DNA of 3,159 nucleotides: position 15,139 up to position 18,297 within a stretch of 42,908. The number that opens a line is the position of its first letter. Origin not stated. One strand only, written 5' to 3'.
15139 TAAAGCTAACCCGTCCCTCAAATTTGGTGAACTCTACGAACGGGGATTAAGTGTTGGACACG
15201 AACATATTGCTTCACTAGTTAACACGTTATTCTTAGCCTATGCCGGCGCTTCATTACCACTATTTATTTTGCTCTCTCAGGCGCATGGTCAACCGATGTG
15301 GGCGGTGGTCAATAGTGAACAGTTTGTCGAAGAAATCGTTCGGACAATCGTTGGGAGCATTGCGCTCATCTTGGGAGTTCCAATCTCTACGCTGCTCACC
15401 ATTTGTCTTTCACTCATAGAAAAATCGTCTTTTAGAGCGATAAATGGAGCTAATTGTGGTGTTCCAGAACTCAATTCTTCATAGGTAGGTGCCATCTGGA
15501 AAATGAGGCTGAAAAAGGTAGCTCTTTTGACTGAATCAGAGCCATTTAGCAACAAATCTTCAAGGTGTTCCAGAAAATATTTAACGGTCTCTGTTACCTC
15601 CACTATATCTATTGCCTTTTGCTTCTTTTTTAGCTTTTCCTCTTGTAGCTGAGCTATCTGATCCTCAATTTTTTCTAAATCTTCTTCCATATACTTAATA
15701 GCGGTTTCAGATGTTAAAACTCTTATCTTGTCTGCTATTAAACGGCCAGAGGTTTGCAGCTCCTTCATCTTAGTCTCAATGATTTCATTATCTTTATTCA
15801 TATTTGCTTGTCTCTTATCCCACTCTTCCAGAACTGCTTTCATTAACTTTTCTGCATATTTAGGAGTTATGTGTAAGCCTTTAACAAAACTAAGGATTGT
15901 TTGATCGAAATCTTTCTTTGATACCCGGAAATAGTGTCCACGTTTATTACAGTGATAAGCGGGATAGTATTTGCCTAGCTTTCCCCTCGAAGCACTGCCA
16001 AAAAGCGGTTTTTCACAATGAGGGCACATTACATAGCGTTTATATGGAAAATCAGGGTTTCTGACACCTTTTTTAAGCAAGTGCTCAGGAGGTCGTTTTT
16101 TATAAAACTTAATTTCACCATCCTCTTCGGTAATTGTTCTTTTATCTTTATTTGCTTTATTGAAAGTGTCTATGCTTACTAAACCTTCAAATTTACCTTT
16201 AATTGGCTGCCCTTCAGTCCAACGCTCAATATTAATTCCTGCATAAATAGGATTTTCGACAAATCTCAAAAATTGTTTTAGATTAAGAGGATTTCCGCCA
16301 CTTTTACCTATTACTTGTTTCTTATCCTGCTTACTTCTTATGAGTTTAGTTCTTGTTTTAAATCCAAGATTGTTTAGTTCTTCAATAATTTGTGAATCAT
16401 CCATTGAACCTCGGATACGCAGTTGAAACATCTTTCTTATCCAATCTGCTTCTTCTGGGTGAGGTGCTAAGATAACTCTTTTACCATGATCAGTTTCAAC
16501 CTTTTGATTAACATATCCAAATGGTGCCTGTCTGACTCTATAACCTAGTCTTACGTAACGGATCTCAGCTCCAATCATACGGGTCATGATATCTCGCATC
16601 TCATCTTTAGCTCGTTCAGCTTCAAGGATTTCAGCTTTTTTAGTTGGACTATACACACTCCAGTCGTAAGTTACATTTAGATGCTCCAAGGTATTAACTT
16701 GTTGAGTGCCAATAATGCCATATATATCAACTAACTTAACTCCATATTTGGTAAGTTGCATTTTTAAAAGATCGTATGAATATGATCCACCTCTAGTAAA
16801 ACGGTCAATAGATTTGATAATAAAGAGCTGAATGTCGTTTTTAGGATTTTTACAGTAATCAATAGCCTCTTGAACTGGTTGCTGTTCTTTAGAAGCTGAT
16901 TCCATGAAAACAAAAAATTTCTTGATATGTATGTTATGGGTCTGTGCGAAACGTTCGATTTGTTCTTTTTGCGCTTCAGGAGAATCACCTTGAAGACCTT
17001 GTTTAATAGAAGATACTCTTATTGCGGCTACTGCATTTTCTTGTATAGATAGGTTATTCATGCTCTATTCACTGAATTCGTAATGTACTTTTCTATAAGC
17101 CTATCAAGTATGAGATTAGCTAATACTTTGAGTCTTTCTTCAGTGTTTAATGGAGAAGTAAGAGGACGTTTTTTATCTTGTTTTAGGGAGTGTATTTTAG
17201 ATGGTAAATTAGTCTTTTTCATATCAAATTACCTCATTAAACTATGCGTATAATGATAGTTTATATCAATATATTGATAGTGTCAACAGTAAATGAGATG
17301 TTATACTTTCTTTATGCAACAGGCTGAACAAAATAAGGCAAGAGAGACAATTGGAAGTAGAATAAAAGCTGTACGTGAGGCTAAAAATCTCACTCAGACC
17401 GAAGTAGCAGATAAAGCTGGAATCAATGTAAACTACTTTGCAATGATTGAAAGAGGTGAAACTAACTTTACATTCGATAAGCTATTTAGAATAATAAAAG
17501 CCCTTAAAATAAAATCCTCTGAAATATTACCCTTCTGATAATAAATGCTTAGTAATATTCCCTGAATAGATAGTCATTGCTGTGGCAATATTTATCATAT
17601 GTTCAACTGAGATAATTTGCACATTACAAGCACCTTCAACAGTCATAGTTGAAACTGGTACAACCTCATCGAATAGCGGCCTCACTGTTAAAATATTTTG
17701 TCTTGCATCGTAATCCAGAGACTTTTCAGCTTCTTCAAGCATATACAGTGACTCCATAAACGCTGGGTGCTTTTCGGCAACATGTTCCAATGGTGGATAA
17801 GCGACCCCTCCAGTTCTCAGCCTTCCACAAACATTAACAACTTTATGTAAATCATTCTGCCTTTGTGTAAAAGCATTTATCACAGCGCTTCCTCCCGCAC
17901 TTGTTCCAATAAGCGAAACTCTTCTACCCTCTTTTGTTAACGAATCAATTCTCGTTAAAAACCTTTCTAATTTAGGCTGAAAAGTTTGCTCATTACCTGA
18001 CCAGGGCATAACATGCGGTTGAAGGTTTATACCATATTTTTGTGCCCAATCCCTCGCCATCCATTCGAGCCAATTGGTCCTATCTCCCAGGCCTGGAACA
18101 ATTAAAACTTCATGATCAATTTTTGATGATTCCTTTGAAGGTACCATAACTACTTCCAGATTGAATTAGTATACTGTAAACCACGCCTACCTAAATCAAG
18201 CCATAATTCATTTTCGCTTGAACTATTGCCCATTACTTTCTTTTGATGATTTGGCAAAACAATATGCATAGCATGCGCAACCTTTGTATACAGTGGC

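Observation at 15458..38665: About 23-kb AT-rich island with a complete-looking monoderm conjugation toolkit inserted in the 3' end of a yibE/F-like gene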

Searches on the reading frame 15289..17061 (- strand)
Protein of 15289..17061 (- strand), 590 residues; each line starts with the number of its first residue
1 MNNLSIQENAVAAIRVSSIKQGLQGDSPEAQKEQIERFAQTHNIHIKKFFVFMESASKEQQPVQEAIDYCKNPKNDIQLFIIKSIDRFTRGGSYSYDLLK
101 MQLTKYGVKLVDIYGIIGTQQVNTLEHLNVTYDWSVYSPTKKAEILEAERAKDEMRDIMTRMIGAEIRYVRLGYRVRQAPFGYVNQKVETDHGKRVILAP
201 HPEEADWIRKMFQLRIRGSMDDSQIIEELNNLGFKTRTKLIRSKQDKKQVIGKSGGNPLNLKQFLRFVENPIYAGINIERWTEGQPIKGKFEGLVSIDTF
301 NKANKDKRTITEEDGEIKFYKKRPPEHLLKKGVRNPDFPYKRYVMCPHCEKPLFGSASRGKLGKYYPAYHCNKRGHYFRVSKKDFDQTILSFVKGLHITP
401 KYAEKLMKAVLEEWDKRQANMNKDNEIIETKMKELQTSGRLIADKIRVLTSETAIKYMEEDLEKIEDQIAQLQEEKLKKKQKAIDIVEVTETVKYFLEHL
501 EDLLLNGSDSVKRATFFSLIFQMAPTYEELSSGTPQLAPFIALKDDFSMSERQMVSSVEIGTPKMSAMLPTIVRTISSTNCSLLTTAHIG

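Call 7: search_protein_families(library=pfam, proteins=[window:15289-17061:-], max_evalue=0.01)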
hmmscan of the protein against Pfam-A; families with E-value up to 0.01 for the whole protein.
window:15289-17061:- (590 aa): 2 families
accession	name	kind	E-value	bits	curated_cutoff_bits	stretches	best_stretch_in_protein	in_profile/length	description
PF00239.26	Resolvase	-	4.9e-10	40.1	23.3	1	11-114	2-100/145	Resolvase, N terminal domain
PF07508.19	Recombinase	-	5.7e-06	27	21.1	1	202-307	1-99/102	Recombinase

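Call 24: find_homologous_proteins(query=window:15400-17061:-, max_evalue=1e-20)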
Query window:15400-17061:- (554 aa): 1713 proteins with E <= 1e-20 among 8000 candidates; the best 120 are listed.
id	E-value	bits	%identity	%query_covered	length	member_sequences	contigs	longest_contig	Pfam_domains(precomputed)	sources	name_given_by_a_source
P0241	0.0e+0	1248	100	100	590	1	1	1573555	PF07508.20,PF00239.27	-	-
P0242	2.4e-282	955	77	99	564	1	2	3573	PF00239.27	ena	-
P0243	7.4e-282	954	74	99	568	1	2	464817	PF07508.20,PF00239.27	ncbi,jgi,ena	jgi:site-specific DNA recombinase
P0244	4.2e-279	945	74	100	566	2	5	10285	PF00239.27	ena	-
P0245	7.4e-279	944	74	100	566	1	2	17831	PF00239.27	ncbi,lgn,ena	-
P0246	2.4e-277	939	74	100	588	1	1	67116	PF07508.20,PF00239.27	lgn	-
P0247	2.0e-276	936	73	100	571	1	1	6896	PF07508.20,PF00239.27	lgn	-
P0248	5.3e-274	928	72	99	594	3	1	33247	PF07508.20,PF00239.27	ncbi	-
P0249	6.0e-272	921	73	99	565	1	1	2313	PF07508.20,PF00239.27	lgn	-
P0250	2.0e-267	906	71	98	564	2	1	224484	PF00239.27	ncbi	-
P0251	2.9e-266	902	70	100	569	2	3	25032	PF07508.20,PF00239.27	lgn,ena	-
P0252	2.7e-265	899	70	99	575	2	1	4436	PF00239.27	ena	-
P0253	5.2e-265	898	70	100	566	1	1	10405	PF00239.27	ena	-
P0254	1.2e-261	887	71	100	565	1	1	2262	PF00239.27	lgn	-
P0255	2.9e-260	883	68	99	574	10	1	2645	PF07508.20,PF00239.27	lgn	-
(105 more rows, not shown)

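Call 25: find_encoding_contigs(protein=P0243, flank=10000, max_places=2)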
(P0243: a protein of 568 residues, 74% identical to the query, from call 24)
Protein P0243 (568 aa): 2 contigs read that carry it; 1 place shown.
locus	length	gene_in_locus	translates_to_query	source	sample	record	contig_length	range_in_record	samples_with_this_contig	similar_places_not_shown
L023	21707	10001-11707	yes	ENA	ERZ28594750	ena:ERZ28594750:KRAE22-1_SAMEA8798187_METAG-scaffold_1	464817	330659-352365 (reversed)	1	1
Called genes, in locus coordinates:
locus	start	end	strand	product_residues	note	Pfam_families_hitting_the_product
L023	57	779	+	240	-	-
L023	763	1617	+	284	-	-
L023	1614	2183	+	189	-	PF12917:YfbR-like, PF13023:HD_3, PF01966:HD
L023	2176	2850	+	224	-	PF01712:dNK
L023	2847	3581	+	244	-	PF01522:Polysacc_deac_1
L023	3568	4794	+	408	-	PF00535:Glycos_transf_2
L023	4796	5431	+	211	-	PF00702:Hydrolase, PF13419:HAD_2 (weak)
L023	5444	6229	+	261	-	PF01163:RIO1 (faint), PF01636:APH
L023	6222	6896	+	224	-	PF08843:AbiEii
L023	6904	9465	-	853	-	PF26449:DUF8128, PF01935:DUF87, PF04851:ResIII (faint), PF10412:TrwB_AAD_bind (weak), PF12696:TraG-D_C (weak)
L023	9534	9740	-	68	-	PF24250:HVO_2718 (weak), PF13560:HTH_31, PF12844:HTH_19, PF01381:HTH_3, PF13413:HTH_25 (weak)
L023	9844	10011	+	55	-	-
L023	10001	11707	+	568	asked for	PF00239:Resolvase, PF07508:Recombinase (weak)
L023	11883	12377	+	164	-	PF03449:GreA_GreB_N, PF01272:GreA_GreB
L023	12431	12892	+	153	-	PF03449:GreA_GreB_N, PF01272:GreA_GreB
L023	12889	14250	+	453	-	-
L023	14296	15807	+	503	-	PF01336:tRNA_anti-codon, PF00152:tRNA-synt_2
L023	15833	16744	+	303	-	-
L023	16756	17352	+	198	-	-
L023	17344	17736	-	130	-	PF07681:DoxX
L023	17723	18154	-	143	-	PF00173:Cyt-b5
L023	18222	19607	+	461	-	-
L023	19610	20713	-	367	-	-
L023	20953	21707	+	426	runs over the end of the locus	PF02403:Seryl_tRNA_N, PF00587:tRNA-synt_2b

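Call 26: find_encoding_contigs(protein=P0246, flank=10000, max_places=2)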
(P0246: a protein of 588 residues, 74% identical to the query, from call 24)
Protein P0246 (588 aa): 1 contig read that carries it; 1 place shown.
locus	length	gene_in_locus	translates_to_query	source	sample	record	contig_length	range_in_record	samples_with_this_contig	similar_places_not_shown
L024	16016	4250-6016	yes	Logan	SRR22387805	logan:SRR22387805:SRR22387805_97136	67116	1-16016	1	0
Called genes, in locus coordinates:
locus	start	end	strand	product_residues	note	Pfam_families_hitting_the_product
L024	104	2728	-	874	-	PF26449:DUF8128 (weak), PF01935:DUF87, PF10412:TrwB_AAD_bind, PF12696:TraG-D_C (weak)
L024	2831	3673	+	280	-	-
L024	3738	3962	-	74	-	PF13560:HTH_31, PF12844:HTH_19, PF01381:HTH_3, PF13443:HTH_26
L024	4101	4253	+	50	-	-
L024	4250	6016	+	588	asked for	PF00239:Resolvase, PF07508:Recombinase (weak)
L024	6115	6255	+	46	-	-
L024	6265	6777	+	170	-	PF02661:Fic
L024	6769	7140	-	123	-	PF02021:UPF0102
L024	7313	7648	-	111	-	PF01245:Ribosomal_L19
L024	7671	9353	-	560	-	PF06418:CTP_synth_N, PF00117:GATase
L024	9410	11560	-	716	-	PF01751:Toprim, PF01131:Topoisom_bac, PF01396:Zn_ribbon_Top1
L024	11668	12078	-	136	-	PF02823:ATP-synt_DE_N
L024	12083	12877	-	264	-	-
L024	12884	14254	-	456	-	PF02874:ATP-synt_ab_N, PF00006:ATP-synt_ab, PF22919:ATP-synt_VA_C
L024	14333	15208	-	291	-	PF00231:ATP-synt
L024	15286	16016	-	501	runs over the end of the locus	PF02874:ATP-synt_ab_N, PF00006:ATP-synt_ab, PF00306:ATP-synt_ab_C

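Call 30: find_related_loci(query=window:15400-17061:-, collection=metagenome_contigs, flank=10000)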
Query window:15400-17061:- (554 aa) in metagenome_contigs; peptide patterns used: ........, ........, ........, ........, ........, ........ (x = any residue, [..] = any of these).
600 stretches matched a pattern (row limit reached: there are more); 207 encode a relative of the query (tblastn E <= 1e-3); the best 80 are kept; 80 distinct loci.
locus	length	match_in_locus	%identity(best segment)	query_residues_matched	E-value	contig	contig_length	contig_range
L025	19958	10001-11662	74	1-554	0e+0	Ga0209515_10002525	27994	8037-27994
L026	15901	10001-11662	75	1-554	0e+0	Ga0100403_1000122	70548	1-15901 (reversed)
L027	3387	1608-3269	70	1-554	0e+0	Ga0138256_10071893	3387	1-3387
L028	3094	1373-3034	70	1-554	0e+0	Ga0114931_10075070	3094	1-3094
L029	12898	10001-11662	68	1-554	0e+0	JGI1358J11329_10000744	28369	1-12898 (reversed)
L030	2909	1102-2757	68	1-550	0e+0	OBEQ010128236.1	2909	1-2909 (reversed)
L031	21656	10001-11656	69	1-550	0e+0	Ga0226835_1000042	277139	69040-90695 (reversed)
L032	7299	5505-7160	66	1-550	0e+0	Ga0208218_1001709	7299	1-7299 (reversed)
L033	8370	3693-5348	66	1-550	0e+0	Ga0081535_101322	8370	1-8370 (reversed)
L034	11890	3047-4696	67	1-550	0e+0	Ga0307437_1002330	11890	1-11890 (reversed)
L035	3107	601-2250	67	1-550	0e+0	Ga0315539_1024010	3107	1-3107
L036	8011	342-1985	68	1-547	0e+0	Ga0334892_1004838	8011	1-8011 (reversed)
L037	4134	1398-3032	67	1-545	0e+0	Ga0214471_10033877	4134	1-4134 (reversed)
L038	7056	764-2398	66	1-545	0e+0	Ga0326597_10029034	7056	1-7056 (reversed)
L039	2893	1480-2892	76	1-471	0e+0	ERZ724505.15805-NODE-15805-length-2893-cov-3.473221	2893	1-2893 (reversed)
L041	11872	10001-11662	65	2-554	0e+0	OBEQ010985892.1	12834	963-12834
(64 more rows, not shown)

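Call 64: search_protein_families(library=ncbifam, proteins=[window:15400-17061:-], max_evalue=0.01)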
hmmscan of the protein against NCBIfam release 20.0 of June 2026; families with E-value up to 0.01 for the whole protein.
window:15400-17061:- (554 aa): 0 families

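Call 83: search_protein_families(library=pfam, proteins=[L041:826-1878:+], max_evalue=0.001)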
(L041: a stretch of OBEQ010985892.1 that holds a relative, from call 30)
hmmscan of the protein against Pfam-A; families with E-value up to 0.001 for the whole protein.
L041:826-1878:+ (351 aa): 1 family
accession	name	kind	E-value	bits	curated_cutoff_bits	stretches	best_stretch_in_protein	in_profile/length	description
PF08950.16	DUF1861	-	1.2e-50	172.7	28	1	64-342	25-289/296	Protein of unknown function (DUF1861)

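Call 87: search_solved_structures(query=window:15400-17061:-, max_evalue=0.001)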
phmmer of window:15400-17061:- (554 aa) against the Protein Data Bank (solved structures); distinct sequences matched with E-value up to 0.001: 0.

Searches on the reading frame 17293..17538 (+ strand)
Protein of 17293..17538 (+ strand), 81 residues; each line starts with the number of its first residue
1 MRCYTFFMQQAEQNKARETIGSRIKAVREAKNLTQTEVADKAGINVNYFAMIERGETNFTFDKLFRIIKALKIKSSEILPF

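Call 7: search_protein_families(library=pfam, proteins=[window:17293-17538:+], max_evalue=0.01)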
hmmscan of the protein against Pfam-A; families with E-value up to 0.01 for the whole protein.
window:17293-17538:+ (81 aa): 7 families
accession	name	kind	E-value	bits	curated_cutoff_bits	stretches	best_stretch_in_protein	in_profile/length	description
PF01381.28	HTH_3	-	1.7e-13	50.8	23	1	24-77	1-54/55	Helix-turn-helix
PF12844.13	HTH_19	-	7.2e-09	35.9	30.2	1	21-77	1-57/64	Helix-turn-helix domain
PF13560.12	HTH_31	-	2.3e-07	31.4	27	1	20-72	2-55/64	Helix-turn-helix domain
PF13744.12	HTH_37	-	4.9e-07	29.9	27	1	7-71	6-71/80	Helix-turn-helix domain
PF13443.12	HTH_26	-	4.5e-05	24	22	1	23-79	1-58/63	Cro/C1-type HTH DNA-binding domain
PF13413.12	HTH_25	-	0.00098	19.3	24.6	1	24-56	2-34/62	Helix-turn-helix domain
PF15731.11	MqsA_antitoxin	-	0.0022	18.5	30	1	12-68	62-120/131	Antitoxin component of bacterial toxin-antitoxin system, MqsA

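Call 81: search_protein_families(library=padloc, proteins=[window:17293-17538:+], max_evalue=0.001)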
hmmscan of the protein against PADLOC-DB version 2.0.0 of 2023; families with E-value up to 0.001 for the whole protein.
window:17293-17538:+ (81 aa): 15 families
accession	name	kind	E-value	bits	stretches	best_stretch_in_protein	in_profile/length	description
PDLC02926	HTH_VI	-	6e-12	43.7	1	20-79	2-61/92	-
PDLC03665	Control_protein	-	1.1e-11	42.8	1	13-81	2-71/77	control protein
PDLC03666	Control_protein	-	8.3e-08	30.6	1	16-79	3-66/77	control protein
PDLC04142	capH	-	1.1e-07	30.8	1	19-79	6-66/103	capH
PDLC03952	RmrA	-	1.1e-07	29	1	5-72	8-75/395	-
PDLC03664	Control_protein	-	6.8e-07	27.7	1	20-78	14-72/74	control protein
PDLC03954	RmrA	-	8.2e-07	26.3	1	17-75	8-66/380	-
PDLC03671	Control_protein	-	1.3e-06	26.5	1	17-75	12-70/84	control protein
PDLC03947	RmrA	-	1.3e-06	25.5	1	11-73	3-65/383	-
PDLC04775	PDC-M69A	-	2e-06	26.3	1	18-79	6-67/113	-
PDLC03668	Control_protein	-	4.2e-06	25.2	1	23-74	12-63/79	control protein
PDLC03953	RmrA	-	5.9e-06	23.7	1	19-73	5-59/373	-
PDLC03944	RmrA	-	3.4e-05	21.1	1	17-72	4-59/384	-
PDLC03669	Control_protein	-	4.4e-05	21.7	1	13-75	3-65/96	control protein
PDLC03536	REase_II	-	0.00043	18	1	12-75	3-66/237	Type II restriction enzyme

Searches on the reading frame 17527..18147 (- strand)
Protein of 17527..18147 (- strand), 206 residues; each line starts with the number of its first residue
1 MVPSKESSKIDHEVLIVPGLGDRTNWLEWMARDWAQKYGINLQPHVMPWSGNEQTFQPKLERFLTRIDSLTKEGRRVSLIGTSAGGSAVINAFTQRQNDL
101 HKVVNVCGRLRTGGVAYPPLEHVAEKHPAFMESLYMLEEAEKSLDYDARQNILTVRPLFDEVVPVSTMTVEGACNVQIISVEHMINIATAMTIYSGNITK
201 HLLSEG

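Call 7: search_protein_families(library=pfam, proteins=[window:17527-18147:-], max_evalue=0.01)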
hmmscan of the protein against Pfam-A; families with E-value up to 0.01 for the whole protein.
window:17527-18147:- (206 aa): 1 family
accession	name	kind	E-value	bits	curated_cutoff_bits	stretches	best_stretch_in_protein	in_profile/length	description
PF12146.15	Hydrolase_4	-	0.0021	17.8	27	0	60-159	62-164/239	Serine aminopeptidase, S33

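Call 80: search_protein_families(library=phrogs, proteins=[window:17527-18147:-], max_evalue=0.001)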
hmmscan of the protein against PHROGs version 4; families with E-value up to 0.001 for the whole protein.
window:17527-18147:- (206 aa): 0 families

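Call 81: search_protein_families(library=padloc, proteins=[window:17527-18147:-], max_evalue=0.001)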
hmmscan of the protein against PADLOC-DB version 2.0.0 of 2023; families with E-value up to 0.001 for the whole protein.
window:17527-18147:- (206 aa): 0 families
